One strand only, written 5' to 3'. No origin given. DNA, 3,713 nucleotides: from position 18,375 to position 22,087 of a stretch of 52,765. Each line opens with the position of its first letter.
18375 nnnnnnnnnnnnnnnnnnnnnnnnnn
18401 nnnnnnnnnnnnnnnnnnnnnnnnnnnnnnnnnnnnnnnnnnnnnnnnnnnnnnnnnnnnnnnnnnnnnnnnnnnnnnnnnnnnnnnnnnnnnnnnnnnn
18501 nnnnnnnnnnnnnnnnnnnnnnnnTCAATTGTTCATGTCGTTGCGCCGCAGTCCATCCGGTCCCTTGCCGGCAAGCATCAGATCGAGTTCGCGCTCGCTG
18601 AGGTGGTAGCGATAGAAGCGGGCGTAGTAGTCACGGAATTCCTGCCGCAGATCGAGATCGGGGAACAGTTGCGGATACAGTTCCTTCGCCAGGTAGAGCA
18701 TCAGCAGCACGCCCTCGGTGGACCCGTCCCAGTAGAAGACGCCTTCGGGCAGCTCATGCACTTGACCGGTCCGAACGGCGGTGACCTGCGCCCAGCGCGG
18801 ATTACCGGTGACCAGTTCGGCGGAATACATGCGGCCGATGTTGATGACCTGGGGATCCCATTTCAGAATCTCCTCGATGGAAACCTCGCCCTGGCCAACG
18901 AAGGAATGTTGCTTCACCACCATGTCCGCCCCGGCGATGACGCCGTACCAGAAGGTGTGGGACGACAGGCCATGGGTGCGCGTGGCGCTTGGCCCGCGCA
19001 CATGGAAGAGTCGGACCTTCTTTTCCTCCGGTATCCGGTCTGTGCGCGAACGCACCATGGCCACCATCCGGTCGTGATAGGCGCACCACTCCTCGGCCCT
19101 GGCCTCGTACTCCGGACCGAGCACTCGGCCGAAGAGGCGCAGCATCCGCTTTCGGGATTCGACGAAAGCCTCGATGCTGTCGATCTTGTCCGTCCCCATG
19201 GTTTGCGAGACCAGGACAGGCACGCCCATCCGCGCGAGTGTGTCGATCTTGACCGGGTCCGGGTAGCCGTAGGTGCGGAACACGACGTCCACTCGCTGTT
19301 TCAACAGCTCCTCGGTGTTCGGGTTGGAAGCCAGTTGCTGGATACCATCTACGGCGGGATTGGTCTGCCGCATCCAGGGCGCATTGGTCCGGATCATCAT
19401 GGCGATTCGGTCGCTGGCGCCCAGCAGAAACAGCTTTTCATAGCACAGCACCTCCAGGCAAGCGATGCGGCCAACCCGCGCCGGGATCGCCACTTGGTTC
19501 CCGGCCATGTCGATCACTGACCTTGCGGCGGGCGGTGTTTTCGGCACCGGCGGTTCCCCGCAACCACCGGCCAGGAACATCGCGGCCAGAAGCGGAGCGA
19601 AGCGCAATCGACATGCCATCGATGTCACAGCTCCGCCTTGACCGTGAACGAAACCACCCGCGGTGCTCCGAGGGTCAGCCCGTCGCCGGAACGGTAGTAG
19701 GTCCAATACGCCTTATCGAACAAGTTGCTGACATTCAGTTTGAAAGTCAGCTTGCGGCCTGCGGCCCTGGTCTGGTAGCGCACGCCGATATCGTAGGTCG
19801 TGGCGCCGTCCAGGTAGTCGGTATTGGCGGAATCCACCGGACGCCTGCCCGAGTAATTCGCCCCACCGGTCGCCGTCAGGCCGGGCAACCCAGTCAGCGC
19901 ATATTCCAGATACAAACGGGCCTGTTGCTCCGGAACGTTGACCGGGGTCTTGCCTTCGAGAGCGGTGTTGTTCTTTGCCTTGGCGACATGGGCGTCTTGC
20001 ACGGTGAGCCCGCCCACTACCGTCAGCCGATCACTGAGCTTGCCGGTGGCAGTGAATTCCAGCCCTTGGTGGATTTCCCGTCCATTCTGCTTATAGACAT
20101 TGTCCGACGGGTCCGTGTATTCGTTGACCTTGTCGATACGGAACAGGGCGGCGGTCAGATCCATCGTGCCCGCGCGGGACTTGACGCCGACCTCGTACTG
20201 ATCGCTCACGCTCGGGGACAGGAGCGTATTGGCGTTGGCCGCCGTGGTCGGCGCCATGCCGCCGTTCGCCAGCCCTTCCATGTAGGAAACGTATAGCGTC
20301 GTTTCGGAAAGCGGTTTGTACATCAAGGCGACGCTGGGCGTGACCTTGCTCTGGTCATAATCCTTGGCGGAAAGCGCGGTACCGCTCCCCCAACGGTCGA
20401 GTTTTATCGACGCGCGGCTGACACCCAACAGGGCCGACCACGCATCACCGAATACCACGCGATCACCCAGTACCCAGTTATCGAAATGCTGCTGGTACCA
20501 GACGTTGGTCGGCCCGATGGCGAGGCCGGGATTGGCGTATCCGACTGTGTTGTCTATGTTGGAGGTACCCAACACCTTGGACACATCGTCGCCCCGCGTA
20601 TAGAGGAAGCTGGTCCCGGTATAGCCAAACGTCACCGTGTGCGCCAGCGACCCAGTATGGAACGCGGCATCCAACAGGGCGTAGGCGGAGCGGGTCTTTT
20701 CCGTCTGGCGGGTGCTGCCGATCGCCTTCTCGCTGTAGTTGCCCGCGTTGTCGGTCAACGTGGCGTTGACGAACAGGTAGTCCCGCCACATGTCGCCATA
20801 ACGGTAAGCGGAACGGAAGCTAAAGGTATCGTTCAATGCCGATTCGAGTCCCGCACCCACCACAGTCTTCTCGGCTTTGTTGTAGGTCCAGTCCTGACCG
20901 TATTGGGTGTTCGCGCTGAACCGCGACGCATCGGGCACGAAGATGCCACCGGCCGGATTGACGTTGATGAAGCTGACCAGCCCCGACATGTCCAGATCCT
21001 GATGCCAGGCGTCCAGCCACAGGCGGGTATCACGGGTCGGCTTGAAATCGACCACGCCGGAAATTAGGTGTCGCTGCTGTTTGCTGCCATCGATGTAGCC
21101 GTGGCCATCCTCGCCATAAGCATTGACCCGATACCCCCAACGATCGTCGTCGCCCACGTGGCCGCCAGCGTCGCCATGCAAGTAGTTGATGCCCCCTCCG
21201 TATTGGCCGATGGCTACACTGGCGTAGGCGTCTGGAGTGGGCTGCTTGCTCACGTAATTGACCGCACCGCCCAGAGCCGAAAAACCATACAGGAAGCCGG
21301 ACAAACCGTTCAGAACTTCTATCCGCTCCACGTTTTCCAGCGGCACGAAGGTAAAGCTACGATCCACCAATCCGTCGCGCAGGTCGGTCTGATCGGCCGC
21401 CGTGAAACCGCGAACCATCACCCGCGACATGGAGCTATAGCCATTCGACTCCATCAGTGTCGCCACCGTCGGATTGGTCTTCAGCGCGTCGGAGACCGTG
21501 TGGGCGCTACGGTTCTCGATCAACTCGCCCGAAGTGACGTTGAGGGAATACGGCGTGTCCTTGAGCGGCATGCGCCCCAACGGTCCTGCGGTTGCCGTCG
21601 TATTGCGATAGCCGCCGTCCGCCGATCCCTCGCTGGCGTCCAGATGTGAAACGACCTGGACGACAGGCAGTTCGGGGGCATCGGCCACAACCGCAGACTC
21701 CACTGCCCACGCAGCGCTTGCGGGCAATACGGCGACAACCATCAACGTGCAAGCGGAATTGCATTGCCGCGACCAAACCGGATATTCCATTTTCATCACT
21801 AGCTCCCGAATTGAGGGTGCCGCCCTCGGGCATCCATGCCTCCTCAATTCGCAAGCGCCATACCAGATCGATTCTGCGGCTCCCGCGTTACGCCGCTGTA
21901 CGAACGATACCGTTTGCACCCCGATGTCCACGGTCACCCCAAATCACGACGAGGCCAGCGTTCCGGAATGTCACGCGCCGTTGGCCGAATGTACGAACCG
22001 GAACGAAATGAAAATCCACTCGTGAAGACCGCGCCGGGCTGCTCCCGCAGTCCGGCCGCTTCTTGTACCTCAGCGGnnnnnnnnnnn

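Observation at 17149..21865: Orphan NifD/NifE-like protein co-operonic with a TonB-dependent receptor and a lipoprotein binding protein behind a sigma-54 promoter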

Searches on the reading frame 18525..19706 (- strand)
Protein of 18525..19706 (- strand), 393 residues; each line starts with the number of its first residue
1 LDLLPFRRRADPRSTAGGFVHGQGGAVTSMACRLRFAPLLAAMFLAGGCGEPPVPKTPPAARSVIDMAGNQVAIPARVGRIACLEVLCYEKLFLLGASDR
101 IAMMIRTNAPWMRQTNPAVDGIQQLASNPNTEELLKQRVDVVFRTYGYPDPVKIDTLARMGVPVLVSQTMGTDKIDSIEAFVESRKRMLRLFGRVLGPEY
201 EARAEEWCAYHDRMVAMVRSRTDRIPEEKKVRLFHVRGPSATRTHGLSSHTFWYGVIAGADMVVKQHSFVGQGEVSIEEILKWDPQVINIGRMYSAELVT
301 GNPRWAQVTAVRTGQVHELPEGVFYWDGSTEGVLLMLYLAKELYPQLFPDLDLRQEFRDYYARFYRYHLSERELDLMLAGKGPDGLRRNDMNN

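Call 3: search_protein_families(library=pfam, proteins=[window:18525-19706:-], max_evalue=0.01)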
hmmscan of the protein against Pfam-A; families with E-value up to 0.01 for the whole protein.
window:18525-19706:- (393 aa): 1 family
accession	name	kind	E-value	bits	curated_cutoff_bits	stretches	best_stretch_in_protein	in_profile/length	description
PF01497.23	Peripla_BP_2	-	4.4e-19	69.2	27.5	1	81-321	1-233/235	Periplasmic binding protein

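Call 4: search_protein_families(library=ncbifam, proteins=[window:18525-19706:-], max_evalue=0.01)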
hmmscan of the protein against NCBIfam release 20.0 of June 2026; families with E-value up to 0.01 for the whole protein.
window:18525-19706:- (393 aa): 2 families
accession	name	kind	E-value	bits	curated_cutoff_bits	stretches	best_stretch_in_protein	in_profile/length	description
TIGR04281.1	peripla_PGF_1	equivalog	7.2e-05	22.1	325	1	65-316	8-238/330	PGF-CTERM-anchored ABC transporter substrate-binding protein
NF010649.0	PRK14048.1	equivalog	0.00025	20.3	374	1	154-235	141-212/374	ferrichrome/ferrioxamine B periplasmic transporter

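Call 38: search_solved_structures(query=window:18525-19619:-, max_evalue=0.01)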
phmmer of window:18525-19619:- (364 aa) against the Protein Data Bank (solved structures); distinct sequences matched with E-value up to 0.01: 11.
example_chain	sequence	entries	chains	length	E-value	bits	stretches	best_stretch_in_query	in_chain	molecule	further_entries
4ovk_A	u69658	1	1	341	5.1e-20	74.8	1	32-349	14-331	Periplasmic binding protein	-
3psa_A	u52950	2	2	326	6.4e-17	64.6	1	36-338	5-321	protein HI_1472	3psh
4pag_A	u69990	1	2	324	2.1e-14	56.3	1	100-345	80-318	Periplasmic binding protein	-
4ino_A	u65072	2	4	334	1.5e-10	43.6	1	184-353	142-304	Nickel (II) ABC transporter, periplasmic nickel-binding protein | Iron (III) ABC transporter, periplasmic iron-binding protein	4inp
4ls3_A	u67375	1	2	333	3.1e-10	42.6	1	184-344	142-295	Nickel (III) ABC transporter, periplasmic iron-bindin gprotein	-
4mo9_A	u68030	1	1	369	2.2e-08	36.5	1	101-265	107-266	Periplasmic binding protein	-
2etv_A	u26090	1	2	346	1.4e-07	33.9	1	37-332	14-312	iron(III) ABC transporter, periplasmic iron-binding protein, putative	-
6b2x_A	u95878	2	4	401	4.3e-07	32.2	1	31-336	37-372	Solute-binding periplasmic protein of iron/siderophore ABC transporter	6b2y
4hn9_A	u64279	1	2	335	1.7e-06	30.3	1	229-336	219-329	Iron complex transport system substrate-binding protein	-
9ht5_A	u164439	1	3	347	8.2e-06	28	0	34-258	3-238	Periplasmic substrate-binding transport protein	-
9hrj_A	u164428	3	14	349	8.4e-06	28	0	34-258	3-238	Periplasmic substrate-binding transport protein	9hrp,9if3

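Call 40: search_solved_structures(query=window:18525-19619:-, max_evalue=1e-12, show_alignments=3)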
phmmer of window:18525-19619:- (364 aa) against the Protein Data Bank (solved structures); distinct sequences matched with E-value up to 1e-12: 3.
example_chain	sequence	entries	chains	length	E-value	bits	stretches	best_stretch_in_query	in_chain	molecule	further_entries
4ovk_A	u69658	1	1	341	5.1e-20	74.8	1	32-349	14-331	Periplasmic binding protein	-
3psa_A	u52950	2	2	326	6.4e-17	64.6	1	36-338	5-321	protein HI_1472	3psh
4pag_A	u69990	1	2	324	2.1e-14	56.3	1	100-345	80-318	Periplasmic binding protein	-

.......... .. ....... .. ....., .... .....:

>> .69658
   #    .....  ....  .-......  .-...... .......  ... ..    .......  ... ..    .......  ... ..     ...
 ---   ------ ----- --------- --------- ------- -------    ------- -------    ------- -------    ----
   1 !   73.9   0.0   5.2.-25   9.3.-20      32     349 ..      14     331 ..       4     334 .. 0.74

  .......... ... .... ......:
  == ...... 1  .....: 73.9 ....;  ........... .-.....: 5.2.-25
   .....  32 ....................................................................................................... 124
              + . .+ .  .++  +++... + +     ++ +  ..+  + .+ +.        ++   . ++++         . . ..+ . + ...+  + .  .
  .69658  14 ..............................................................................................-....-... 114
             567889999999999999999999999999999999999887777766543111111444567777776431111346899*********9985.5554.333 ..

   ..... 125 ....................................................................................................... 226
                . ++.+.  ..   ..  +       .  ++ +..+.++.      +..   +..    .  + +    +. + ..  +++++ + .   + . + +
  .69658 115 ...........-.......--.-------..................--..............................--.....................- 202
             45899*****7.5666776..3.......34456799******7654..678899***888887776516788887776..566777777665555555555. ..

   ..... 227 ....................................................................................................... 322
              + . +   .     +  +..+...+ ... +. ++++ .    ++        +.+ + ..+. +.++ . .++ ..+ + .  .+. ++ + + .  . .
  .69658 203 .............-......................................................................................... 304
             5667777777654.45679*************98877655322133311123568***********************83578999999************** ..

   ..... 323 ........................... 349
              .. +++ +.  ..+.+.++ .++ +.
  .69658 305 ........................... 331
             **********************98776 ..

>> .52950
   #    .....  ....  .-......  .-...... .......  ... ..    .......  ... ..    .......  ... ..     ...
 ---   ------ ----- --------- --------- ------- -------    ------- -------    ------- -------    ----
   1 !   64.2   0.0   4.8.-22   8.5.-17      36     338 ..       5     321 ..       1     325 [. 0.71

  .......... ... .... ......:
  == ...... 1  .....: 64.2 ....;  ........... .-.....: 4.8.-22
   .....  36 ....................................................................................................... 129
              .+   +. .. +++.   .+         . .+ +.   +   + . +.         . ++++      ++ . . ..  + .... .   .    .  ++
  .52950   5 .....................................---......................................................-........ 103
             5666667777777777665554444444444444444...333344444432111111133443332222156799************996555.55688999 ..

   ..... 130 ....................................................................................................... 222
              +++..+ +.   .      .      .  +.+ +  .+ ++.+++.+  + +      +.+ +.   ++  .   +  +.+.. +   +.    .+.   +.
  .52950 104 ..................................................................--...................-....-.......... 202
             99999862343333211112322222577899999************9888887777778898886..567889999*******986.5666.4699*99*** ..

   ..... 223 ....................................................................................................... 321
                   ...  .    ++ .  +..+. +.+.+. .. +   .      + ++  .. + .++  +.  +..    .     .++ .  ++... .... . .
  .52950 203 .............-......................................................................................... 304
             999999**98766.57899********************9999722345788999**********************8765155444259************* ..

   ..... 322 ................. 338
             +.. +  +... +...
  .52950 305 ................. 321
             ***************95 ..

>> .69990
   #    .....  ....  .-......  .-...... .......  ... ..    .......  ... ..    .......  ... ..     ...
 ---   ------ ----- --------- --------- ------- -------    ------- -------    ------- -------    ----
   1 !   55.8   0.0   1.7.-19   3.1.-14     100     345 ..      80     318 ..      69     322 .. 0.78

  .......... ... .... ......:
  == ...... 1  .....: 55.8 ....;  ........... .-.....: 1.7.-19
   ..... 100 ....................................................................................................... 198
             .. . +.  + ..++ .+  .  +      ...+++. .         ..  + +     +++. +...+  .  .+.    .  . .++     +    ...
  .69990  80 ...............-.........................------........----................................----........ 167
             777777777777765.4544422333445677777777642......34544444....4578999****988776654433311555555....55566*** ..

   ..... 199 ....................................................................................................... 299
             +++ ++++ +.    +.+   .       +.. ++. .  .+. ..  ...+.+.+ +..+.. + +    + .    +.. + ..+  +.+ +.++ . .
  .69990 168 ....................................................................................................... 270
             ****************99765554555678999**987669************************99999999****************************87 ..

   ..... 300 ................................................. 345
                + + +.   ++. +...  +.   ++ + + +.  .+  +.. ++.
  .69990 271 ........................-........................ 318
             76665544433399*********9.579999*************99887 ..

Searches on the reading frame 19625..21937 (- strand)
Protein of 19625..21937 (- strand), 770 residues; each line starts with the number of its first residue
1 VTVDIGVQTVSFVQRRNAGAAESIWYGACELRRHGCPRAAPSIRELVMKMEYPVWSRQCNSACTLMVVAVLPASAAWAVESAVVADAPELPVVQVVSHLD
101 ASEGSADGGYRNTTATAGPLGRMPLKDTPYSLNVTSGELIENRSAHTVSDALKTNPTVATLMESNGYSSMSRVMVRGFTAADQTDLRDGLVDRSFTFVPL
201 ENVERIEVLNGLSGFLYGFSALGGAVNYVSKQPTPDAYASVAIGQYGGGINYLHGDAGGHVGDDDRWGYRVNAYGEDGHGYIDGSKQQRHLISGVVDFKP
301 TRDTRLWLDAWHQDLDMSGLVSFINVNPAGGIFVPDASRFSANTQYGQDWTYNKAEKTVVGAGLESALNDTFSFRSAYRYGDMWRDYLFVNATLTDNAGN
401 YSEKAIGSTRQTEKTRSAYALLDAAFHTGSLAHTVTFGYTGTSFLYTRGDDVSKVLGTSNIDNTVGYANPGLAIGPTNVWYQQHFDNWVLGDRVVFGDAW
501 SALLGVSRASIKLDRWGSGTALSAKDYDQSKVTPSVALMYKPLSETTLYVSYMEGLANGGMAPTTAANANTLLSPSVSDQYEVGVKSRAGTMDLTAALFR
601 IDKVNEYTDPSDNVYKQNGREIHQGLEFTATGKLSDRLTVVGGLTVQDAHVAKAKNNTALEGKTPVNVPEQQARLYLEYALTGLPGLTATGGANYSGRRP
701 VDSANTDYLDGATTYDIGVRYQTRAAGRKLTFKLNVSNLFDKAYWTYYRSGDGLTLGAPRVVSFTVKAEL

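Call 3: search_protein_families(library=pfam, proteins=[window:19625-21937:-], max_evalue=0.01)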
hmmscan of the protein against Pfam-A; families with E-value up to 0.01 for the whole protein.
window:19625-21937:- (770 aa): 3 families
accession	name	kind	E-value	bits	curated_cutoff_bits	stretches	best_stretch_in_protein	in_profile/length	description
PF00593.30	TonB_dep_Rec_b-barrel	-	2.8e-40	140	27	1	325-739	38-436/436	TonB dependent receptor-like, beta-barrel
PF07715.20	Plug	-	4.4e-18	66.2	23.9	1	125-225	2-107/107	TonB-dependent Receptor Plug Domain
PF14905.12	OMP_b-brl_3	-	2e-07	30.9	27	1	563-752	203-386/408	Outer membrane protein beta-barrel family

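Call 4: search_protein_families(library=ncbifam, proteins=[window:19625-21937:-], max_evalue=0.01)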
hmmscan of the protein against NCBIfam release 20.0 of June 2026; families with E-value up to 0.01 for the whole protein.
window:19625-21937:- (770 aa): 25 families
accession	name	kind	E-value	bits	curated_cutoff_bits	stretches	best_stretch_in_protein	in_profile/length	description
TIGR01783.1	TonB-siderophor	subfamily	1.8e-89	301.1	223.5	1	127-767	1-646/649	TonB-dependent siderophore receptor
NF010651.0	PRK14050.1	equivalog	2.2e-61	207.9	884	1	86-746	35-706/730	TonB-dependent siderophore receptor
NF007465.0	PRK10044.1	equivalog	7.9e-53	179.7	803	1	66-763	18-719/726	ferrichrome porin FhuA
NF007349.0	PRK09840.1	equivalog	3e-43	147.9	686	2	77-439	21-399/760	catecholate siderophore receptor Fiu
NF047944.1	FoxamRcptFoxA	equivalog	1.6e-36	125.9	1300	1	124-763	50-690/697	ferrioxamine B receptor FoxA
NF010650.0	PRK14049.1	equivalog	3.6e-34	118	904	1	62-742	17-703/729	ferrioxamine B receptor precursor protein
NF049960.1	siderphRecptFauA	equivalog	3.4e-25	88.6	900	2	68-440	17-390/727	TonB-dependent alcaligin siderophore receptor FauA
TIGR01785.1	TonB-hemin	subfamily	2.2e-20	72.7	316.85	1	121-748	11-658/677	TonB-dependent heme/hemoglobin receptor family protein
TIGR01779.1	TonB-B12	equivalog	1.2e-17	63.7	599.7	2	136-281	53-202/614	TonB-dependent vitamin B12 receptor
TIGR01786.1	TonB-hemlactrns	subfamily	5e-16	58.2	323.75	1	122-748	15-690/719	TonB-dependent hemoglobin/transferrin/lactoferrin family receptor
NF041535.1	TonB_rec_PqqU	equivalog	4.4e-13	48.4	1200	2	528-744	418-643/676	TonB-dependent receptor PqqU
NF007926.1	PRK10641.1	equivalog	1.5e-12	46.9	836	2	548-748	407-600/617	TonB-dependent vitamin B12 receptor BtuB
NF049947.1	TonB_dep_PCPU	exception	7.4e-11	40.9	800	2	198-317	132-252/685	TonB-dependent receptor, PCPU motif-type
NF049944.1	TonB_dep_PUIUD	equivalog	4.9e-10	38.4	850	1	189-293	129-234/686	TonB-dependent receptor, PUIUD motif-type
NF053590.1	TonB_dep_TOL0244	equivalog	1.5e-09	37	645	1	125-258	25-169/604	TOL_0244 family TonB-dependent receptor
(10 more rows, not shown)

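Call 39: search_solved_structures(query=window:19625-21796:-, max_evalue=1e-10)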
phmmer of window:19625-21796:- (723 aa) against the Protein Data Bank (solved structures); distinct sequences matched with E-value up to 1e-10: 27.
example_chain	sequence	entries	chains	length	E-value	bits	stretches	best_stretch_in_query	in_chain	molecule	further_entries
9fvq_A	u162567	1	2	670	2.4e-57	198.1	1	61-722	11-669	Ferric-mycobactin receptor, FemA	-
8s34_B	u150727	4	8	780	4.7e-57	197.1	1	61-722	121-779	Ferric-mycobactin receptor, FemA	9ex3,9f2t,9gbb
6h7v_A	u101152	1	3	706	3.7e-56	194.2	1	37-719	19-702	Ligand-gated channel protein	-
6h7f_A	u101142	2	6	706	6.7e-56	193.3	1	37-719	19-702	BauA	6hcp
6i97_A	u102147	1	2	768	1.2e-39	139.5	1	45-720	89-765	Metal-pseudopaline receptor CntO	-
6z8a_A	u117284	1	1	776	1.3e-39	139.5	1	45-720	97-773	Ferrioxamine receptor FoxA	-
8b43_A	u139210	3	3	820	1.5e-39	139.2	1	45-720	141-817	Metal-pseudopaline receptor CntO | Ferrioxamine receptor FoxA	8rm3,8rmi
6i96_A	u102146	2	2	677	3.9e-39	137.9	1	56-720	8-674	Metal-pseudopaline receptor CntO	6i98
8a60_A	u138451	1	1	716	6.8e-36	127.2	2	500-716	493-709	Ferrichrome outer membrane transporter/phage receptor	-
8a8c_A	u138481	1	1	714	8.1e-36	126.9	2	500-716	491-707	Ferrichrome outer membrane transporter/phage receptor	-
2fcp_A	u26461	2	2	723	9.8e-36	126.7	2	500-716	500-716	PROTEIN (FERRIC HYDROXAMATE UPTAKE RECEPTOR) | FhuA iron-ferrichrome transporter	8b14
1qff_A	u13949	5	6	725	9.8e-36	126.7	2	500-716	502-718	FERRIC HYDROXAMATE UPTAKE RECEPTOR | PROTEIN (FERRIC HYDROXAMATE UPTAKE RECEPTOR) | FERRIC HYDROXAMATE RECEPTOR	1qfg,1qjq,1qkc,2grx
1fcp_A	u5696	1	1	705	1.1e-35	126.5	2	500-716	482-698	PROTEIN (FERRIC HYDROXAMATE UPTAKE RECEPTOR)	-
1fi1_A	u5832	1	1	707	1.1e-35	126.5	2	500-716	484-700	FERRICHROME-IRON RECEPTOR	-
1by3_A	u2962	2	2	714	1.2e-35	126.3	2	500-716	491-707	PROTEIN (FERRICHROME-IRON RECEPTOR PRECURSOR (FHUA)) | FERRIC HYDROXAMATE UPTAKE PROTEIN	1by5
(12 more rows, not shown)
